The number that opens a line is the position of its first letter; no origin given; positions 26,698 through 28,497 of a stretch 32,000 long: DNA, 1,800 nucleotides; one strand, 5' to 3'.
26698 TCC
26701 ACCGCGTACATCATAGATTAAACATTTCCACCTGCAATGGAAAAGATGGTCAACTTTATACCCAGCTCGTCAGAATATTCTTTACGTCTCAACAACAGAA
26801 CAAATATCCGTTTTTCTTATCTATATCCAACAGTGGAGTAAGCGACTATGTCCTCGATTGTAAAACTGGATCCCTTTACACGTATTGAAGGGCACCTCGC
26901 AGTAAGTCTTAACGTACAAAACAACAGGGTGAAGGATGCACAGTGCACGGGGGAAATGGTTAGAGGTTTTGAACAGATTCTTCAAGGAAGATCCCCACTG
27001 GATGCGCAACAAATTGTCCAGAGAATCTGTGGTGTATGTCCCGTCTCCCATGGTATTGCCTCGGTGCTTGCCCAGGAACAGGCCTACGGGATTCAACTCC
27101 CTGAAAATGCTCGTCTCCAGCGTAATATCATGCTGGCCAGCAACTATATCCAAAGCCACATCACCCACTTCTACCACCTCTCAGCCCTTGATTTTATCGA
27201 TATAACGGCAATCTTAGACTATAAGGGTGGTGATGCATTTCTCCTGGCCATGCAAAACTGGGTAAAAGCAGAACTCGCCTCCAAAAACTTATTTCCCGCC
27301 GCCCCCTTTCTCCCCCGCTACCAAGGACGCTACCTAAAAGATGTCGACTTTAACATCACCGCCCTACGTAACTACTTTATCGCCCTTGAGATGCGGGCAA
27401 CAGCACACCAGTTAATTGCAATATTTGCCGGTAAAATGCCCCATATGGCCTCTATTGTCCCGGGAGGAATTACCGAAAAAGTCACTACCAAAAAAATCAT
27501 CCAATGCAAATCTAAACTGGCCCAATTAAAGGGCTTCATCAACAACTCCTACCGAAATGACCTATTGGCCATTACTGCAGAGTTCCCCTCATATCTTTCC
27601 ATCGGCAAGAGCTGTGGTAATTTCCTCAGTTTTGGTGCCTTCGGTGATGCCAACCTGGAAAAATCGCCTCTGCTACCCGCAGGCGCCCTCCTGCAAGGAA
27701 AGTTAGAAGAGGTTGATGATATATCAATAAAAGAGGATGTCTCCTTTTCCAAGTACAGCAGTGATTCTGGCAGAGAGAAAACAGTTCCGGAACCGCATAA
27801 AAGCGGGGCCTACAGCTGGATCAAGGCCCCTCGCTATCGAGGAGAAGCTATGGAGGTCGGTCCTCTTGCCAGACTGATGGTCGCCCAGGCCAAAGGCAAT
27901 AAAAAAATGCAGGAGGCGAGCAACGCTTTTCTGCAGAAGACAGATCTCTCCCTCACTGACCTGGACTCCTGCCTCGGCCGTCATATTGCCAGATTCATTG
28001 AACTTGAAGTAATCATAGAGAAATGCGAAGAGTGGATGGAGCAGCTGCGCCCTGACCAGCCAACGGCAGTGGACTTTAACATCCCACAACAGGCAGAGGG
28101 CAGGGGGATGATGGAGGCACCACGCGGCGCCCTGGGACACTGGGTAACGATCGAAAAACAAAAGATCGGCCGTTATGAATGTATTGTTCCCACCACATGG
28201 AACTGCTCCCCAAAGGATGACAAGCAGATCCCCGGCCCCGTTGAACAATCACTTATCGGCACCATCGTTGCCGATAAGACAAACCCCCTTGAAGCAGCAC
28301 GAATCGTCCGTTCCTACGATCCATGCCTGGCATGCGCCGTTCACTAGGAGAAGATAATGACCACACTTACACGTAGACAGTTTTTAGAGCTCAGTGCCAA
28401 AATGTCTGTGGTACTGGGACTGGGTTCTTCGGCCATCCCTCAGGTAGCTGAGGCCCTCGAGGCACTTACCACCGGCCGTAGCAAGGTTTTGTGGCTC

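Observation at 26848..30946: Tightly coupled operon of a sensor-like periplasmic [NiFe]-hydrogenase and a c-heme chemoreceptor: candidate H2-taxis module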

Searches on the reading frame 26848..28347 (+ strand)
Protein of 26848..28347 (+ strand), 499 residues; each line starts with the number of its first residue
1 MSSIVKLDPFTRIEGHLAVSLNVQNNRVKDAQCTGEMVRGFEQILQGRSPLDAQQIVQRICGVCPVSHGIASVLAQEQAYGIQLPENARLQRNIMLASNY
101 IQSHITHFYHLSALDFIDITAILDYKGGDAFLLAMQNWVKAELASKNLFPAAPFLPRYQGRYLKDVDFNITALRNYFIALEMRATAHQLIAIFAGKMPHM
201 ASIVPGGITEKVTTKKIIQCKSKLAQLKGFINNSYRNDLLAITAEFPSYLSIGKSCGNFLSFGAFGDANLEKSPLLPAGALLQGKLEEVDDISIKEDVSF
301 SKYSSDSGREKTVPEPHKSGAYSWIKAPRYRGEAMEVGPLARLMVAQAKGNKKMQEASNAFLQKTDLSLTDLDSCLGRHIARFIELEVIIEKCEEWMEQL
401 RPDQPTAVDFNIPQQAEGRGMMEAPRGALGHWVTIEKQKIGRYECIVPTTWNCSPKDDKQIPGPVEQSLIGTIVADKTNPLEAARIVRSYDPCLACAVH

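Call 4: search_protein_families(library=pfam, proteins=[window:26848-28347:+], max_evalue=0.01)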
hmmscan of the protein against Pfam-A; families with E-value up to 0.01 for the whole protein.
window:26848-28347:+ (499 aa): 1 family
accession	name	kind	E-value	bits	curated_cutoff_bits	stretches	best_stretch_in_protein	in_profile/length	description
PF00374.24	NiFeSe_Hases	-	3.9e-152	508.2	25.8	1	39-499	1-508/508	Nickel-dependent hydrogenase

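Call 5: find_homologous_proteins(query=window:26848-28347:+)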
Query window:26848-28347:+ (499 aa): 7997 proteins with E <= 0.001 among 8000 candidates; the best 120 are listed.
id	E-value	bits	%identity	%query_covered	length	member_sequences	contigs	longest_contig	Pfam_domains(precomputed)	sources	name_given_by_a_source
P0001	0.0e+0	1138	100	100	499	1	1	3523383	PF00374.25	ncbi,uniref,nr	ncbi:nickel-dependent hydrogenase large subunit [Desulfotalea psychrophila]|uniref:Related to cytoch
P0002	3.2e-233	793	67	100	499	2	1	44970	PF00374.25,PF27537.1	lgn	-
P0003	4.2e-232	789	66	100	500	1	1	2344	PF00374.25,PF27537.1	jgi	jgi:Ni,Fe-hydrogenase I large subunit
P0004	4.3e-231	786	65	100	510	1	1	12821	PF00374.25,PF27537.1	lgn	-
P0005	4.9e-231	786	67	100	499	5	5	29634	PF00374.25,PF27537.1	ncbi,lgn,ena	-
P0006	8.8e-230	782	66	100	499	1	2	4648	PF00374.25,PF27537.1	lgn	-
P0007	2.3e-229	780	65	100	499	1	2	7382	PF00374.25,PF27537.1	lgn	-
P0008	1.1e-228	778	66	100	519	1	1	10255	PF00374.25,PF27537.1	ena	-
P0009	2.9e-227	773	67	100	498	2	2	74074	PF00374.25,PF27537.1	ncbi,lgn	-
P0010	7.7e-227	772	65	100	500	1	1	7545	PF00374.25,PF27537.1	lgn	-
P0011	4.7e-226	769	65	100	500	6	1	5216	PF00374.25,PF27537.1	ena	-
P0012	4.8e-225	766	66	100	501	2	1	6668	PF00374.25,PF27537.1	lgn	-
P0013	5.2e-225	766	65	100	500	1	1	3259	PF00374.25,PF27537.1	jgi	jgi:Ni,Fe-hydrogenase I large subunit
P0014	8.5e-225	765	64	100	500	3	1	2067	PF00374.25,PF27537.1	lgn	-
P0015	7.4e-224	762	65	100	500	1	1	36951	PF00374.25,PF27537.1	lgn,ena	-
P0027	6.4e-218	742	62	100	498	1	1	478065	PF00374.25,PF27537.1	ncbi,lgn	ncbi:MAG: nickel-dependent hydrogenase large subunit [Desulfotalea sp.]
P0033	9.0e-214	729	61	100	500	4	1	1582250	PF00374.25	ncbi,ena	-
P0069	7.9e-191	653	56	100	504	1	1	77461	PF00374.25,PF27537.1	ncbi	ncbi:MAG: nickel-dependent hydrogenase large subunit [Planctomycetota bacterium]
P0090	2.5e-188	645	54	100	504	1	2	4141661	PF00374.25,PF27537.1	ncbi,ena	-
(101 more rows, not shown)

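Call 7: find_encoding_contigs(protein=P0027, flank=8000, max_places=3)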
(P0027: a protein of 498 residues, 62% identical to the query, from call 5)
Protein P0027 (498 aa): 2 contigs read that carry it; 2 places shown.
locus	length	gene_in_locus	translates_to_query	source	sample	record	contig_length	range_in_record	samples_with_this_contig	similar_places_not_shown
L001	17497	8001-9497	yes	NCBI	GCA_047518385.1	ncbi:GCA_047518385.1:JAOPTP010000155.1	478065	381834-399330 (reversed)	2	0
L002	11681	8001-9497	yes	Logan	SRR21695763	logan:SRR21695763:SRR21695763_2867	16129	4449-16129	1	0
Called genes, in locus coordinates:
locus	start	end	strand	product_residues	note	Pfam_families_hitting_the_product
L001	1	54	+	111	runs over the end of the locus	-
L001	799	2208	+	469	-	PF02321:OEP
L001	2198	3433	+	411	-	-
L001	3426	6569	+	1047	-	PF00873:ACR_tran, PF03176:MMPL (faint)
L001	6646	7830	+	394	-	PF01306:LacY_symp (faint), PF05977:MFS_3, PF07690:MFS_1, PF12832:MFS_1_like, PF00083:Sugar_tr, PF07690:MFS_1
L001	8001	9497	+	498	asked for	PF27537:HoxH (weak), PF00374:NiFeSe_Hases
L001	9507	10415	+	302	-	PF01058:Oxidored_q6, PF14720:NiFe_hyd_SSU_C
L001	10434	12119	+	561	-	PF00672:HAMP (weak), PF00015:MCPsignal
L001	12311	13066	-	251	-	PF04376:ATE_N, PF04377:ATE_C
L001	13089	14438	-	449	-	PF02812:ELFV_dehydrog_N, PF00208:ELFV_dehydrog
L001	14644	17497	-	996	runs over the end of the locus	PF00072:Response_reg (weak), PF01326:PPDK_N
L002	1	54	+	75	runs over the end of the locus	-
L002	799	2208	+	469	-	PF02321:OEP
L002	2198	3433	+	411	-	-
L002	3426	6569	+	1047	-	PF00873:ACR_tran, PF03176:MMPL (faint)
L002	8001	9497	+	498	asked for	PF27537:HoxH (weak), PF00374:NiFeSe_Hases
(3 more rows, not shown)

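Call 8: find_encoding_contigs(protein=P0009, flank=8000, max_places=3)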
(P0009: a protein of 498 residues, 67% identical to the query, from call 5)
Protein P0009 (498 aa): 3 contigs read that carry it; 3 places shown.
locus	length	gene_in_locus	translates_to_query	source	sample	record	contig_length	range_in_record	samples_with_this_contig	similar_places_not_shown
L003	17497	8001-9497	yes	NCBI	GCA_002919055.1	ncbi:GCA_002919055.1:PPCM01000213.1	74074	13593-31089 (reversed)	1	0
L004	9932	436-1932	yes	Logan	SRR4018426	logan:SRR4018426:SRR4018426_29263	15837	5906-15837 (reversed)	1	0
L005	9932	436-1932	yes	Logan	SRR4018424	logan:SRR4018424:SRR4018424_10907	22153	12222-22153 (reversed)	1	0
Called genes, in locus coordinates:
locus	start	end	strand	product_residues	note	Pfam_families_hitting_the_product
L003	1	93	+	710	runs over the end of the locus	PF01926:MMR_HSR1, PF02421:FeoB_N, PF09439:SRPRB (weak), PF07670:Gate, PF07664:FeoB_C, PF07670:Gate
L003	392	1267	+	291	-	PF14358:DUF4405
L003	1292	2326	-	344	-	PF01545:Cation_efflux, PF16916:ZT_dimer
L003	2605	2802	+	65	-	-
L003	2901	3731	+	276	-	PF00696:AA_kinase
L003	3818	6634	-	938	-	PF08269:dCache_2, PF17200:sCache_2, PF17201:Cache_3-Cache_2, PF17200:sCache_2, PF17201:Cache_3-Cache_2, PF00989:PAS, PF00512:HisKA, PF02518:HATPase_c, +4 more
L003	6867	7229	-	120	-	PF07238:PilZ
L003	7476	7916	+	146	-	PF03061:4HBT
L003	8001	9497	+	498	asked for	PF27537:HoxH (weak), PF00374:NiFeSe_Hases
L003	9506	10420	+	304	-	PF01058:Oxidored_q6, PF14720:NiFe_hyd_SSU_C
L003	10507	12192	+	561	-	PF00672:HAMP, PF00015:MCPsignal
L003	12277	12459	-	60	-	-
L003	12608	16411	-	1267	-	PF18076:FGAR-AT_N, PF02769:AIRS_C, PF22689:FGAR-AT_PurM_N-like, PF02769:AIRS_C, PF13507:GATase_5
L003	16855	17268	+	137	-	PF13551:HTH_29 (weak)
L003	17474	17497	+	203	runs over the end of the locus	PF01205:Impact_N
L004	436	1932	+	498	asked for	PF27537:HoxH (weak), PF00374:NiFeSe_Hases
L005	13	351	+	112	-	PF03061:4HBT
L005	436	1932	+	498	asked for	PF27537:HoxH (weak), PF00374:NiFeSe_Hases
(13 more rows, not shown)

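Call 10: find_encoding_contigs(protein=P0090, flank=8000, max_places=2)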
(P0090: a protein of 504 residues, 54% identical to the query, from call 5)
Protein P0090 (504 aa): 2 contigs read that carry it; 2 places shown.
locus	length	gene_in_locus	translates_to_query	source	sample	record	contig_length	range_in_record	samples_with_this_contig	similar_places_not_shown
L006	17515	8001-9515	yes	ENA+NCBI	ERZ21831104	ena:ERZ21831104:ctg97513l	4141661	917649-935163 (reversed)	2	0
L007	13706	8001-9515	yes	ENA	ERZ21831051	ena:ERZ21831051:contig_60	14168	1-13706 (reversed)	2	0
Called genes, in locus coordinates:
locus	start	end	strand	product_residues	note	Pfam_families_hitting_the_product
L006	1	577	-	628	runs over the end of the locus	PF00128:Alpha-amylase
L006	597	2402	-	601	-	-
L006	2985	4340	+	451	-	PF07690:MFS_1, PF13347:MFS_2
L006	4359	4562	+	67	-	-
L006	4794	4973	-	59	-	PF02416:TatA_B_E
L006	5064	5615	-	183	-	PF01381:HTH_3, PF00903:Glyoxalase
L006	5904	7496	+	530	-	PF00135:COesterase, PF20434:BD-FAE, PF07859:Abhydrolase_3 (weak)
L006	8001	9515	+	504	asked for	PF27537:HoxH (weak), PF00374:NiFeSe_Hases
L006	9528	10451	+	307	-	PF01058:Oxidored_q6, PF14720:NiFe_hyd_SSU_C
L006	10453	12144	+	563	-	PF04108:ATG17_like (faint), PF06009: (faint), PF00015:MCPsignal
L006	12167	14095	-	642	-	PF02730:AFOR_N, PF01314:AFOR_C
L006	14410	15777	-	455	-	PF01554:MatE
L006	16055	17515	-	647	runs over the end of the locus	PF00890:FAD_binding_2, PF01134:GIDA (weak), PF01266:DAO, PF07992:Pyr_redox_2 (weak), PF12831:FAD_oxidored, PF13450:NAD_binding_8 (weak), PF02910:Succ_DH_flav_C (weak)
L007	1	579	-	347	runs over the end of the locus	?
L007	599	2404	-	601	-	-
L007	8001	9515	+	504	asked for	PF27537:HoxH (weak), PF00374:NiFeSe_Hases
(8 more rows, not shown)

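Call 11: find_encoding_contigs(protein=P0069, flank=8000, max_places=2)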
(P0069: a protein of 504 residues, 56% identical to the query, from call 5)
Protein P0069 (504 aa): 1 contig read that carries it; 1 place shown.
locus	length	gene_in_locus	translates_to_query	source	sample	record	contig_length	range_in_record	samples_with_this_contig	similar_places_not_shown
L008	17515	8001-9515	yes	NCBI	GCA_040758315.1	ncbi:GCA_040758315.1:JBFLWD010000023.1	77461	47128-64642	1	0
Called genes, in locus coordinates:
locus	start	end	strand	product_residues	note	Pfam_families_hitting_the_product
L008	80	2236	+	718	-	-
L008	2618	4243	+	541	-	PF09865:DUF2092 (faint)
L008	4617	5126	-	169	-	-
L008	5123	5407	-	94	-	-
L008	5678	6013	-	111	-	PF01934:HepT-like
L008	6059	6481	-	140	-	PF01909:NTP_transf_2, PF18765:Polbeta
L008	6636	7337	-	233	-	-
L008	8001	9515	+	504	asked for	PF27537:HoxH (weak), PF00374:NiFeSe_Hases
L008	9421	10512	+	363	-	PF01058:Oxidored_q6, PF14720:NiFe_hyd_SSU_C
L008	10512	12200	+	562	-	PF00672:HAMP, PF00015:MCPsignal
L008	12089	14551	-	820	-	PF09586:YfhO (weak)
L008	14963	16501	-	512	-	PF02310:B12-binding, PF04055:Radical_SAM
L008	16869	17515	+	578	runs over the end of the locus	PF02310:B12-binding, PF04055:Radical_SAM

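Call 12: find_encoding_contigs(protein=P0033, flank=8000, max_places=2)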
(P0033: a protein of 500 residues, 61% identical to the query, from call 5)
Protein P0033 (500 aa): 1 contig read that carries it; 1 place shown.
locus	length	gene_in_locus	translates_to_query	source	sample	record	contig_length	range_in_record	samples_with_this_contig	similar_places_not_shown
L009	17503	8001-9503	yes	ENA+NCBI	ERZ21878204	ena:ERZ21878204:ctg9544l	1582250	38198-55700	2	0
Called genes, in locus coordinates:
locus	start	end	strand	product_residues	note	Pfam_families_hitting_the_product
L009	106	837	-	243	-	PF03372:Exo_endo_phos, PF14529:Exo_endo_phos_2 (weak)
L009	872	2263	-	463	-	PF01743:PolyA_pol, PF12627:PolyA_pol_RNAbd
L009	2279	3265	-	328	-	PF03060:NMO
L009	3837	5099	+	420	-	PF00152:tRNA-synt_2 (faint), PF13393:tRNA-synt_His, PF00587:tRNA-synt_2b, PF03129:HGTP_anticodon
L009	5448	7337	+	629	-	PF01336:tRNA_anti-codon, PF00152:tRNA-synt_2, PF02938:GAD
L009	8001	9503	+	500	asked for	PF00374:NiFeSe_Hases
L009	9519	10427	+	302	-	PF01058:Oxidored_q6, PF14720:NiFe_hyd_SSU_C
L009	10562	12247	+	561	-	PF00672:HAMP, PF00015:MCPsignal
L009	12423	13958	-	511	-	PF02661:Fic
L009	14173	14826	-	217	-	PF00926:DHBP_synthase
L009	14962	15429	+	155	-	-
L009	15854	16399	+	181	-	-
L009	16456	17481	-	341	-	PF00534:Glycos_transf_1, PF13692:Glyco_trans_1_4, PF13524:Glyco_trans_1_2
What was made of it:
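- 5 of 5 relatives looked up directly have large-small-MCP (calls 7, 8, 10-12).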

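Call 14: search_solved_structures(query=window:26848-28347:+, max_evalue=1e-20)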
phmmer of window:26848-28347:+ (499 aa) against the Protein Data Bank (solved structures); distinct sequences matched with E-value up to 1e-20: 64 (the best 60 are shown).
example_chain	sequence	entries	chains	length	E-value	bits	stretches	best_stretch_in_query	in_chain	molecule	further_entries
5jsu_B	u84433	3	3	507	8.2e-111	374.3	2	151-499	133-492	Periplasmic [NiFeSe] hydrogenase, large subunit, selenocysteine-containing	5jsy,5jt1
4kl8_L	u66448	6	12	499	2.9e-110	372.5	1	5-499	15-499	Nickel-dependent hydrogenase large subunit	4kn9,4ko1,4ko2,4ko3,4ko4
6z8o_B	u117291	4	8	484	5.9e-110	371.5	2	151-499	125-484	Periplasmic [NiFeSe] hydrogenase, large subunit, selenocysteine-containing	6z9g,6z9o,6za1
6ru9_B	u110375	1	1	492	6.4e-110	371.4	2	151-499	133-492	Periplasmic [NiFeSe] hydrogenase, large subunit, selenocysteine-containing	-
1cc1_L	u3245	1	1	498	9.9e-110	370.8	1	5-499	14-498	HYDROGENASE (LARGE SUBUNIT)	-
6z8m_B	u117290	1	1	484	1.5e-109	370.1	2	151-499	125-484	Periplasmic [NiFeSe] hydrogenase, large subunit, selenocysteine-containing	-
6rtp_B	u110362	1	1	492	1.7e-109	370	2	151-499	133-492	Periplasmic [NiFeSe] hydrogenase, large subunit, selenocysteine-containing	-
6ruc_B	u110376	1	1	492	1.7e-109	370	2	151-499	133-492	Periplasmic [NiFeSe] hydrogenase, large subunit, selenocysteine-containing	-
3ze6_B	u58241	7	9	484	2.1e-109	369.7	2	151-499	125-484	PERIPLASMIC [NIFESE] HYDROGENASE, LARGE SUBUNIT, SELENOCYS SELENOCYSTEINE-CONTAINING | PERIPLASMIC [NIFESE] HYDROGENASE, LARGE SUBUNIT, SELENOCYSTEINE-CONTAININ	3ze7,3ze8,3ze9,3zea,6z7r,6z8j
2wpn_B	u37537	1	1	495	2.3e-109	369.5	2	151-499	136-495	PERIPLASMIC [NIFESE] HYDROGENASE, LARGE SUBUNIT, SELENOCYSTEINE-CONTAINING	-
5jsh_B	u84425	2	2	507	2.6e-109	369.4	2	151-499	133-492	Periplasmic [NiFeSe] hydrogenase, large subunit, selenocysteine-containing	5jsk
1frf_L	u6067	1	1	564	1e-101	344.4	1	5-499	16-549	[NI-FE] HYDROGENASE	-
1yrq_H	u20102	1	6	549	1.2e-101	344.1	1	5-499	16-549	Periplasmic [NiFe] hydrogenase large subunit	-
4urh_Q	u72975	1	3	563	1.4e-101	343.9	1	5-499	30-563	NICKEL-DEPENDENT HYDROGENASE LARGE SUBUNIT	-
4ud2_Q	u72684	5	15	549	1.7e-101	343.6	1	5-499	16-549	NICKEL-DEPENDENT HYDROGENASE LARGE SUBUNIT | PERIPLASMIC [NIFE] HYDROGENASE LARGE SUBUNIT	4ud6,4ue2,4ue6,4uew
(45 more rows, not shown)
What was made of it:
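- On [NiFe]-hydrogenase, group 1 (periplasmic uptake type): PDB bit scores: 1a 374, 1b 344, 1e 306, 1c 300, 1d about 280, 2a (Huc) 187, groups 3 and 4 at 126 or below (call 14).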

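Call 25: find_related_loci(query=A1, collection=genome_contigs, flank=7000)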
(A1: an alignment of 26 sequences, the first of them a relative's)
Query A1 (499 aa) in genome_contigs; peptide patterns used: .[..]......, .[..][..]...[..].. (x = any residue, [..] = any of these).
600 stretches matched a pattern (row limit reached: there are more); 592 encode a relative of the query (tblastn E <= 1e-3); the best 80 are kept; 80 distinct loci.
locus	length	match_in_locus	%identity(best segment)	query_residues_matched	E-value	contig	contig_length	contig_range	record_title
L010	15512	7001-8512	55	1-499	0e+0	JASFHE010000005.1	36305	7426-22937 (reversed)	MAG: Desulfobacteraceae bacterium isolate D0608M12metaG_Bin_560 D0608M12metaG_FD_scaffold_53_c1, whole genome shotgun se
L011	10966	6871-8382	54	1-499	0e+0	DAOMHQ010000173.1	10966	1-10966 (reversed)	MAG TPA_asm: bacterium isolate AMR_MDS_4946 NODE_5945_length_10966_cov_8.058015, whole genome shotgun sequence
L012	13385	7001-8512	54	1-499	0e+0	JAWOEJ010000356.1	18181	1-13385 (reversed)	MAG: Desulfobacteraceae bacterium isolate BLK5-3.bin.174 k191_2639764, whole genome shotgun sequence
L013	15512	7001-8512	54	1-499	0e+0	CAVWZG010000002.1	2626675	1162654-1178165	MAG: uncultured Verrucomicrobiae bacterium isolate MFD09286.bin.1.251 genome assembly, contig: contig_54668, whole genom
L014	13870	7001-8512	53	1-499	0e+0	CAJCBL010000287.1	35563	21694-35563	MAG: uncultured Verrucomicrobia bacterium isolate Loc080925-8-8m_bin-163 genome assembly, contig: bin-163:287/379, whole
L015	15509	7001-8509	53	1-499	0e+0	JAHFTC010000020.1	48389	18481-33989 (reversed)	MAG: Opitutaceae bacterium isolate nzgw611 NODE_945_length_48390_cov_3.964677, whole genome shotgun sequence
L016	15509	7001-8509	52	1-499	8e-179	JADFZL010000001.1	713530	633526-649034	MAG: Candidatus Riflebacteria bacterium isolate nHGRbin4 nHGR_bin4_NODE_1_length_713530_cov_21.977155, whole genome shot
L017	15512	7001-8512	50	1-499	9e-176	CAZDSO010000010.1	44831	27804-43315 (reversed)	MAG TPA_asm: uncultured Planctomycetia bacterium isolate binchicken_co334_470 genome assembly, contig: NODE_1252_length_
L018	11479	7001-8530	49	1-499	1e-171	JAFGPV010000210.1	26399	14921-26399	MAG: Pirellulales bacterium isolate Zod_Metabat.711 k87_14667871, whole genome shotgun sequence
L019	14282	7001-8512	48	1-499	2e-168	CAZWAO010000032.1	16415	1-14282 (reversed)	MAG TPA_asm: uncultured Ignavibacteria bacterium isolate binchicken_co81_427 genome assembly, contig: NODE_5123_length_1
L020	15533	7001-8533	50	1-499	1e-168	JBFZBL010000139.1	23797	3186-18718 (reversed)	MAG: Phycisphaerae bacterium isolate PPR_0493 k121_5121841, whole genome shotgun sequence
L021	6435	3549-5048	50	7-499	9e-168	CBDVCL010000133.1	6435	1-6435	MAG TPA_asm: uncultured bacterium isolate SRR22302367_binner23_Refined_71 genome assembly, contig: ERZ26661968.8387, who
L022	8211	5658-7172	48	5-499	1e-166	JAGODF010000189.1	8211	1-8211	MAG: Spirochaetes bacterium isolate Go_SlDig_bin_460 Go_SlDig_27485_length_8211_cov_4.172934, whole genome shotgun seque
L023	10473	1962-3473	48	5-499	4e-165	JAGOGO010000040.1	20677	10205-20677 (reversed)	MAG: Deltaproteobacteria bacterium isolate Go_SlDig_bin_103 Go_SlDig_7273_length_20677_cov_7.870560, whole genome shotgu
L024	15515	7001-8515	48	5-499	8e-165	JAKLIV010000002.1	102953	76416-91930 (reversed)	MAG: Spirochaetes bacterium isolate RA.bin95 RA.bin95_2, whole genome shotgun sequence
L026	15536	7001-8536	48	1-499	6e-164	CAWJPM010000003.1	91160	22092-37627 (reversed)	MAG: Pirellulales bacterium isolate MFD04492.bin.2.107 genome assembly, contig: contig_10421, whole genome shotgun seque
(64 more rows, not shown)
